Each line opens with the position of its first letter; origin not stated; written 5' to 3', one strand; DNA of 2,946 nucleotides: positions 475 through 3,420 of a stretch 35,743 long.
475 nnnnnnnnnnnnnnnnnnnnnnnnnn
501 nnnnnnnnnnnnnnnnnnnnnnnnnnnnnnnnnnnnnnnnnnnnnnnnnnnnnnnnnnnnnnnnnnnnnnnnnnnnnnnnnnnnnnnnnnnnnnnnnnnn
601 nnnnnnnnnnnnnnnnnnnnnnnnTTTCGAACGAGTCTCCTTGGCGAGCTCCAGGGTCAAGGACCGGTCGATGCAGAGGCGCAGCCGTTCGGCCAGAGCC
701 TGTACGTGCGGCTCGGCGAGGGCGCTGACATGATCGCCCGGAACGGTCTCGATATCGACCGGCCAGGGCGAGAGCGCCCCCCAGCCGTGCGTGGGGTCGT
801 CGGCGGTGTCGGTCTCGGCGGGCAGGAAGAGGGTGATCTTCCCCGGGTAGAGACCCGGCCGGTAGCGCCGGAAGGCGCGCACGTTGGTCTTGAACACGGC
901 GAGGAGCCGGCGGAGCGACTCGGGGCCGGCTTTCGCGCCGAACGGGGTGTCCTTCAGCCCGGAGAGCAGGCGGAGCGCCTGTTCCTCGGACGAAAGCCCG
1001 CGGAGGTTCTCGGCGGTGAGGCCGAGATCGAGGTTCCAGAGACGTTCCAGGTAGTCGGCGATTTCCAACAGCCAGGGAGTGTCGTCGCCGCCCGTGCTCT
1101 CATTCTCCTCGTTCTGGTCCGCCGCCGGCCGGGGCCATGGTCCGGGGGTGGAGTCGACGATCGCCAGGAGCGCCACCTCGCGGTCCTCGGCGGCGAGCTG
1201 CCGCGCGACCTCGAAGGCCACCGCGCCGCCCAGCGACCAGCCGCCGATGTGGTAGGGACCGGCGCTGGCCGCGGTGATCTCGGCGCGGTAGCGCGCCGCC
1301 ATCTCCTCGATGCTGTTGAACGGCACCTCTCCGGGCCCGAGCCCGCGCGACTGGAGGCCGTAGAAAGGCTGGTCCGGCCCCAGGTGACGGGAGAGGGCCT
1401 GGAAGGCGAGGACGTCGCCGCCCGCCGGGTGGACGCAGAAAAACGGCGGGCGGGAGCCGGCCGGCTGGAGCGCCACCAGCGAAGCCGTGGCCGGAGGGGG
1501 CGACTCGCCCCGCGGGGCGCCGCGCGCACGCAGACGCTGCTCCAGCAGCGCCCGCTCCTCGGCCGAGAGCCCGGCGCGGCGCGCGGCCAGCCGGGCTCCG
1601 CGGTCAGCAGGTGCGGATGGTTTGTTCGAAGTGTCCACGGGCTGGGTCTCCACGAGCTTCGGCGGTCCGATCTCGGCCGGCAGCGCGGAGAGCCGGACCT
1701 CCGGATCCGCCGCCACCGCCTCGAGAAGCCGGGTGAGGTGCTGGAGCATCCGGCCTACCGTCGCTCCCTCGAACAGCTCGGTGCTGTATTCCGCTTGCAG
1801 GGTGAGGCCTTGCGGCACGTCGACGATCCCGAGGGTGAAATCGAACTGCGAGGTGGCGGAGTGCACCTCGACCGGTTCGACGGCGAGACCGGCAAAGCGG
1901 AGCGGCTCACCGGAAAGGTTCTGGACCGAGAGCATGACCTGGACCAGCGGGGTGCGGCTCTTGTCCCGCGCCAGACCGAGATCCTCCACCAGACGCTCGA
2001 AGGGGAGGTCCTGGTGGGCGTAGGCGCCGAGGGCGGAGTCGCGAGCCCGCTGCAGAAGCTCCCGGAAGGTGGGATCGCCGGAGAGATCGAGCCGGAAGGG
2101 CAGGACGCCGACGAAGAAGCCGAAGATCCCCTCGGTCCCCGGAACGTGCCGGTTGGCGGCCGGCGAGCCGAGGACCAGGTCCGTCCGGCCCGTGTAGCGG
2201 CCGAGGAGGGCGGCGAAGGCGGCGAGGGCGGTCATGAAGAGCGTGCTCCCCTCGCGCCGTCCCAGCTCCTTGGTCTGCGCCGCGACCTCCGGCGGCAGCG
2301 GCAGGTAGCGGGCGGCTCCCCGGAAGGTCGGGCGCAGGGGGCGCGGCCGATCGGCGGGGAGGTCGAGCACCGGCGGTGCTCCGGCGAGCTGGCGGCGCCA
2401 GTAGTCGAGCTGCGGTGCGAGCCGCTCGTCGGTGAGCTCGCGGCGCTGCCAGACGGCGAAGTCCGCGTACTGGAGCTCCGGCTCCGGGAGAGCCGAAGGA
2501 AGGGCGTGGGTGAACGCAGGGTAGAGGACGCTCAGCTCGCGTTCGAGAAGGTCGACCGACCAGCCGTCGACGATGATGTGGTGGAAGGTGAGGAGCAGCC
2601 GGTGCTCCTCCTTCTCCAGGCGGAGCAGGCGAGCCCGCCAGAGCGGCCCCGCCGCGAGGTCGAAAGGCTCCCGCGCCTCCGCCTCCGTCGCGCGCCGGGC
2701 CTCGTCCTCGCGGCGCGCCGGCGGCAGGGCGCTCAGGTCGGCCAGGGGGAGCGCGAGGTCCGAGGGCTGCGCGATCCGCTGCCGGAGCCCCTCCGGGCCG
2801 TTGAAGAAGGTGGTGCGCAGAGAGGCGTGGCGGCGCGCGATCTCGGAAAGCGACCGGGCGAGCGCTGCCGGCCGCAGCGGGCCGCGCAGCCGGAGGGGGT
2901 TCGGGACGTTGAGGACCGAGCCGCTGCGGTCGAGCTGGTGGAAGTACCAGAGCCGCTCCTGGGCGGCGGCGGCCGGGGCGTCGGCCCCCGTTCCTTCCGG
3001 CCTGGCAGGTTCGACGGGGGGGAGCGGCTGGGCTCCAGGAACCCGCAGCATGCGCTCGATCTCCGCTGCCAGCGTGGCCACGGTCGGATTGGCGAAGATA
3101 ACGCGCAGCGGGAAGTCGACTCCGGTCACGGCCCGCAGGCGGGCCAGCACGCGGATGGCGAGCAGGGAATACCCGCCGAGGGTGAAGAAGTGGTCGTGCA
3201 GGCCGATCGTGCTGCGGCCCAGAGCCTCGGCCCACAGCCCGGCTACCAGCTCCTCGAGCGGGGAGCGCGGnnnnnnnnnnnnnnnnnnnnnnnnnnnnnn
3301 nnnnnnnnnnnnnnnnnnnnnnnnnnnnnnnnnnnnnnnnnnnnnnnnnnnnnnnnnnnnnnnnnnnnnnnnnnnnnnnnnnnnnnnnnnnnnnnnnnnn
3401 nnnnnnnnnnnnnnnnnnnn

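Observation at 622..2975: Terminal T-C-TE: an intact condensation domain with no downstream A-T, fused through a ~75-aa linker to the thioesterase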

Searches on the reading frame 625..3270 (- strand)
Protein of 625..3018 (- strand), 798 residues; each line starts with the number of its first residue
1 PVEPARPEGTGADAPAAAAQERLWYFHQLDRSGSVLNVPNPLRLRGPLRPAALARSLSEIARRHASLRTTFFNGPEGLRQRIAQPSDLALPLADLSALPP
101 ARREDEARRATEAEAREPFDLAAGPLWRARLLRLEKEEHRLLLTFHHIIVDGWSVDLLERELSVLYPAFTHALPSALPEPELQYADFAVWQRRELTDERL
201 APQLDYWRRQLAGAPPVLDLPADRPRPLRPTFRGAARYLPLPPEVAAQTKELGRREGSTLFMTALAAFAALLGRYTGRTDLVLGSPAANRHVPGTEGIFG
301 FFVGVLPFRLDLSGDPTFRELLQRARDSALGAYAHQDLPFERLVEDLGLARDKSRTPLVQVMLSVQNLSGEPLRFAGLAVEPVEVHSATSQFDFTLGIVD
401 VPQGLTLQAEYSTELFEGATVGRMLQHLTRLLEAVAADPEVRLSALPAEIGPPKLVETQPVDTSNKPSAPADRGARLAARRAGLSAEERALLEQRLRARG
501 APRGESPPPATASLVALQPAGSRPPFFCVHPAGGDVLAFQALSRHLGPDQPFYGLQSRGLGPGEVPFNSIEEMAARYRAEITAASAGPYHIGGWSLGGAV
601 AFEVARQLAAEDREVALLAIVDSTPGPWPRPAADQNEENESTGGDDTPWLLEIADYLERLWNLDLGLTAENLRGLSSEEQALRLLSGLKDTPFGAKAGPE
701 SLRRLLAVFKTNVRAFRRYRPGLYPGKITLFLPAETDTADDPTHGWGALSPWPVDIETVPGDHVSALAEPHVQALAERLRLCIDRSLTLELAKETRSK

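Call 8: find_homologous_proteins(query=window:625-3018:-, max_evalue=1e-10)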
Query window:625-3018:- (798 aa): 3835 proteins with E <= 1e-10 among 8000 candidates; the best 120 are listed.
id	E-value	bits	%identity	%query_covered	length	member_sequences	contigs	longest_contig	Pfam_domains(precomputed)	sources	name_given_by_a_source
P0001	0.0e+0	1358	80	96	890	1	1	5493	PF00668.26,PF00550.32,PF00975.27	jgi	jgi:thioesterase domain-containing protein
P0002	0.0e+0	1044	66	76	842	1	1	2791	PF00668.26,PF00975.27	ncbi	ncbi:MAG TPA: condensation domain-containing protein, partial [Thermoanaerobaculia bacterium]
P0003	0.0e+0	1020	71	85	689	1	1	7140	PF00668.26,PF00975.27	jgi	jgi:thioesterase domain-containing protein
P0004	1.3e-267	908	67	62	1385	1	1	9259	PF00668.26,PF00550.32,PF00501.35,PF13193.13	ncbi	ncbi:MAG TPA: amino acid adenylation domain-containing protein, partial [Thermoanaerobaculia bacteri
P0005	1.1e-249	849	67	76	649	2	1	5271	PF00668.26,PF00975.27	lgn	-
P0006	1.1e-230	786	74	63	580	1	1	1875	PF00668.26,PF00550.32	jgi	jgi:hypothetical protein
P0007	1.4e-216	740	50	55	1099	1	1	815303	PF00668.26,PF00550.32,PF13193.13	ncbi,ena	-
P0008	4.5e-209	715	35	97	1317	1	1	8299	PF00668.26,PF00550.32,PF00975.27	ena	-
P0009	7.3e-205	701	50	53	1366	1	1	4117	PF00668.26,PF00550.32,PF00501.35,PF13193.13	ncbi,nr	ncbi:MAG TPA: amino acid adenylation domain-containing protein, partial [Longimicrobium sp.]|nr:amin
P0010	2.4e-204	699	48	57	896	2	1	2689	PF00668.26,PF00550.32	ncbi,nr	ncbi:MAG TPA: hypothetical protein DD490_32375, partial [Acidobacteria bacterium]|nr:hypothetical pr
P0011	7.4e-204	698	45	55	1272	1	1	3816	PF00668.26,PF00550.32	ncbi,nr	ncbi:MAG TPA: condensation domain-containing protein, partial [Thermoanaerobaculia bacterium]|nr:con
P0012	3.0e-201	689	50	96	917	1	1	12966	PF00668.26,PF00550.32,PF00975.27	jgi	jgi:thioesterase domain-containing protein/non-ribosomal peptide synthetase component F/acyl carrier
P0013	6.9e-201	688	68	61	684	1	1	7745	PF00668.26,PF00550.32,PF13193.13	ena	-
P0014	2.9e-200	686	69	62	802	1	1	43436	PF00668.26,PF00550.32,PF00501.35,PF13193.13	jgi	jgi:hypothetical protein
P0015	4.5e-196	672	66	62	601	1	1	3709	PF00668.26,PF00550.32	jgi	jgi:acyl carrier protein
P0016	4.0e-195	669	47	97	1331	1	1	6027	PF00668.26,PF00550.32,PF00501.35,PF13193.13,PF00975.27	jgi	-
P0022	5.4e-187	642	47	96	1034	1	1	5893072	PF00668.26,PF00550.32,PF13193.13,PF00975.27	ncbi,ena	-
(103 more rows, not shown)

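Call 11: find_encoding_contigs(protein=P0022, flank=10000, max_places=3)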
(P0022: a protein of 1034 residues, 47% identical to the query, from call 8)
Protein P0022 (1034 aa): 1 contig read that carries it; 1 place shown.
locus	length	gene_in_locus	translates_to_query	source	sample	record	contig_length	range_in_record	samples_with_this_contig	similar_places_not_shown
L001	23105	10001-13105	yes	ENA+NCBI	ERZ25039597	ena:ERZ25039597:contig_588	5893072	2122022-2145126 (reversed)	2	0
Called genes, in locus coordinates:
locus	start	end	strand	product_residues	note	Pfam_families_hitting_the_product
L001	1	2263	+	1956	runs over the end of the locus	PF00501:AMP-binding, PF13193:AMP-binding_C, PF00550:PP-binding, PF00668:Condensation, PF00501:AMP-binding, PF13193:AMP-binding_C, PF00550:PP-binding, PF00668:Condensation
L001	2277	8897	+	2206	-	PF00668:Condensation, PF00501:AMP-binding, PF13193:AMP-binding_C, PF00550:PP-binding, PF00668:Condensation, PF00501:AMP-binding, PF13193:AMP-binding_C, PF00550:PP-binding, +1 more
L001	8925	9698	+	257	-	-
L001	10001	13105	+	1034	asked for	PF13193:AMP-binding_C, PF00550:PP-binding, PF00668:Condensation, PF00975:Thioesterase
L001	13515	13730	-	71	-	-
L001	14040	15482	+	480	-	PF01804:Penicil_amidase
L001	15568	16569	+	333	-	PF00849:PseudoU_synth_2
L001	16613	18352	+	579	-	PF01011:PQQ, PF13360:PQQ_2 (faint), PF13570:Beta-prop_ACSF4 (faint)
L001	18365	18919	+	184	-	PF02659:Mntp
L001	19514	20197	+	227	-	-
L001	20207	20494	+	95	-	-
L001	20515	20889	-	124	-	PF01850:PIN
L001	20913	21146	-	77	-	PF22513:FitA-like_RHH (weak)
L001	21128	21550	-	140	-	-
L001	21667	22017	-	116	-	-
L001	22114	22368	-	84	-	PF12837:Fer4_6 (faint), PF13237:Fer4_10, PF14697:Fer4_21 (faint), PF12838:Fer4_7, PF13187:Fer4_9 (weak), PF12797:Fer4_2 (weak), PF00037:Fer4, PF12800:Fer4_4 (weak), +2 more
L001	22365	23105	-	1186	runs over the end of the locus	-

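Call 57: predict_structure(alignment_id=A2)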
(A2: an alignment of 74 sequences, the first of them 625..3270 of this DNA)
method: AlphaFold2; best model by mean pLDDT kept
length: 882 residues; sequences in the alignment: 74
mean_pLDDT: 87.7   pTM: 0.67
mean pLDDT of the five models: 87.7, 87.1, 86.7, 86.2, 85.2
residues with pLDDT >= 90: 567; 70-90: 228; 50-70: 56; < 50: 31
segments of 3 or more residues with pLDDT < 50: 436-440, 541-554, 581-590
pLDDT, mean of each block of 10 residues (from residue 1): 95 92 92 81 88 86 95 83 82 72 87 77 95 98 96 90 93 96 97 96 91 98 97 86 94 97 92 90 90 87 86 85 97 93 93 96 92 77 78 95 97 90 85 54 82 79 92 91 91 95 96 98 97 85 39 50 70 68 41 77 94 80 92 96 91 96 96 94 97 97 88 67 64 93 92 95 95 84 92 92 95 94 85 96 94 95 96 89 66
secondary structure, 60 per line:
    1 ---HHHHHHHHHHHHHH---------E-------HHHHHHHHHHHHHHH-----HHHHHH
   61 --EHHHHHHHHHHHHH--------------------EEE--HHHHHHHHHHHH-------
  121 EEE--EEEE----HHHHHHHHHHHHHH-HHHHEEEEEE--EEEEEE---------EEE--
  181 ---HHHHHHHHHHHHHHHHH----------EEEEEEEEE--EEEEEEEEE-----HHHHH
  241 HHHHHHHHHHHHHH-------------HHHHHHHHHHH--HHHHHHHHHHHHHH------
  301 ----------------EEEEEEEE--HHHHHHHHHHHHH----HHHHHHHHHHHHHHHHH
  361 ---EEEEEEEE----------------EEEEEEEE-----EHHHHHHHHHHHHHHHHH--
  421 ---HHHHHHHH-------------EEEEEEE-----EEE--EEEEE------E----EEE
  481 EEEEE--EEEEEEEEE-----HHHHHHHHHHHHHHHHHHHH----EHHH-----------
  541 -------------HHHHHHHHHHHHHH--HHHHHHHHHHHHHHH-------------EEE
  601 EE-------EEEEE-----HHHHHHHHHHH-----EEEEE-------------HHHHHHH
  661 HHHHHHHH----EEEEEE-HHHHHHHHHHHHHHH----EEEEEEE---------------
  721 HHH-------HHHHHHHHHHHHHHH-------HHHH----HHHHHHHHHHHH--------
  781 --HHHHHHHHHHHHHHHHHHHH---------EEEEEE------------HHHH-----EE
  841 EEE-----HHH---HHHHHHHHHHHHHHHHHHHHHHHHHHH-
elements in order (helices of 4 or more, strands of 3 or more residues): H4-17 H35-49 H55-60 H64-76 E97-99 H102-113 E121-123 E126-129 H134-147 H149-152 E153-158 E161-166 E176-178 H184-200 E211-219 E222-230 H236-254 H268-278 H281-294 E317-324 H327-339 H344-360 E364-371 E388-395 H402-418 H424-431 E445-451 E457-459 E462-466 E478-485 E488-496 H502-521 H554-567 H570-584 E598-602 E610-614 H620-630 E636-640 H654-668 E673-678 H680-694 E699-705 H731-745 H753-756 H761-772 H783-802 E812-817 H830-833 E839-843 H855-881
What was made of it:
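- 1612..1683 (-): Disordered Pro/Ala-rich spacer after the C domain. AlphaFold2 pLDDT 39-50 and no secondary structure (call 57).
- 1519..1611 (-): Helix-turn-helix hairpin (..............-LS-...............). This is the docking element of the TE family. AlphaFold2 predicts helices at 554-567 and 570-584, pLDDT about 50-70 (call 57).
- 1480..1518 (-): Second short disordered spacer before the TE. AlphaFold2 pLDDT about 41 (call 57).
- On Carrier (PP-binding) domain hidden in the linker: Only two helices are predicted (call 57).
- On Helical-bundle docking domain pair: AlphaFold2 predicts a helix-turn-helix (call 57).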

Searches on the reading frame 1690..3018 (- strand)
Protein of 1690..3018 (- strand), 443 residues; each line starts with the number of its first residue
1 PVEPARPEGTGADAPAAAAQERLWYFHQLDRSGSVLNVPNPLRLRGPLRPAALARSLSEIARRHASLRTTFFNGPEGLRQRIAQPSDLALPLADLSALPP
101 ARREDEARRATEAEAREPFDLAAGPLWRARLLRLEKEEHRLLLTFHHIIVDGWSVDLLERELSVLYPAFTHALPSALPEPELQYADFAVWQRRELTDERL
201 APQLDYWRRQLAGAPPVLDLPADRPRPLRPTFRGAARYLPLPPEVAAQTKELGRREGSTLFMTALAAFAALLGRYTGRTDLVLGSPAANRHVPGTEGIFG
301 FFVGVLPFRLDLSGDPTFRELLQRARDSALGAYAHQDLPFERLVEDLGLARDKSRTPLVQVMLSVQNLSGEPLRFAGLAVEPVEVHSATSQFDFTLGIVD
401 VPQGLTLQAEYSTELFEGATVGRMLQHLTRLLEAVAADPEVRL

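Call 21: search_solved_structures(query=window:1690-3018:-, max_evalue=1e-10)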
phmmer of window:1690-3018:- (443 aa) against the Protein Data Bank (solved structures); distinct sequences matched with E-value up to 1e-10: 49.
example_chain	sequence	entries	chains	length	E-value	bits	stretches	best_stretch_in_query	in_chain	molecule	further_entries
6p1j_A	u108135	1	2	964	4e-90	305.9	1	15-439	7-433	Txo2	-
6oyf_A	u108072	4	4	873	6e-87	295.4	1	13-439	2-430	Txo1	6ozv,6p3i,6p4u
5u89_A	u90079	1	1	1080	7.1e-77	262.2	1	9-441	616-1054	Amino acid adenylation domain protein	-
8z0q_C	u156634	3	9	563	1.5e-66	228.2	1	8-440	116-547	Special condensation domain in NRPS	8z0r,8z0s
2jgp_A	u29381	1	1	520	3.7e-63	217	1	12-443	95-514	TYROCIDINE SYNTHETASE 3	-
8fx6_A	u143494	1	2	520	4e-57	197.1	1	10-439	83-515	PCP-C didomain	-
7kvw_A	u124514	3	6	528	4.2e-57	197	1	10-439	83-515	PCP-C didomain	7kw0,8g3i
8fx7_A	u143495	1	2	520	2.8e-56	194.3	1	10-439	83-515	PCP-C didomain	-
7kw2_A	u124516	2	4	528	3e-56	194.3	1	10-439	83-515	PCP-C didomain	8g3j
6m7l_B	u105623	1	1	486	5.2e-52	180.3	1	13-443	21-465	Putative non-ribosomal peptide synthetase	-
8qnf_A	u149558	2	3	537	4.2e-49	170.7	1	13-441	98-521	Condensation domain TomBC from the Tomaymycin non-ribosomal peptide synthetase | Tomaymycin non-ribosomal peptide synthetase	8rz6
4tx2_B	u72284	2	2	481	5.3e-47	163.8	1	14-442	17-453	Non-ribosomal peptide synthetase | Peptide synthetase, module 7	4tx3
8xjz_C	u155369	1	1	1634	4e-46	160.9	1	15-439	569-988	Peptide synthetase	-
9uay_A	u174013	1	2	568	4.8e-46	160.6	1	3-440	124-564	CmnI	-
9lcq_A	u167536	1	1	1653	5.7e-45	157.1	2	15-436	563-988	PvdL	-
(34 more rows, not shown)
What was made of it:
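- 1684..2979 (-): Terminal condensation domain. Full length, LCL-like, with no A or T domain after it. Best solved-structure matches are Txo2 (4e-90), Txo1 and TycC6 (call 21).
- On NRPS condensation domain (PF00668), LCL elongation type: Txo2, Txo1 and TycC6 are the best solved-structure relatives (call 21).
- Closest known: Glycopeptide antibiotic NRPS module 7, A-T-X-TE. Different: Sequence similarity is far higher to elongation C domains (call 21).
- The X domain structure 4tx2 is a much weaker match (5e-47) than LCL domains (4e-90) (call 21).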
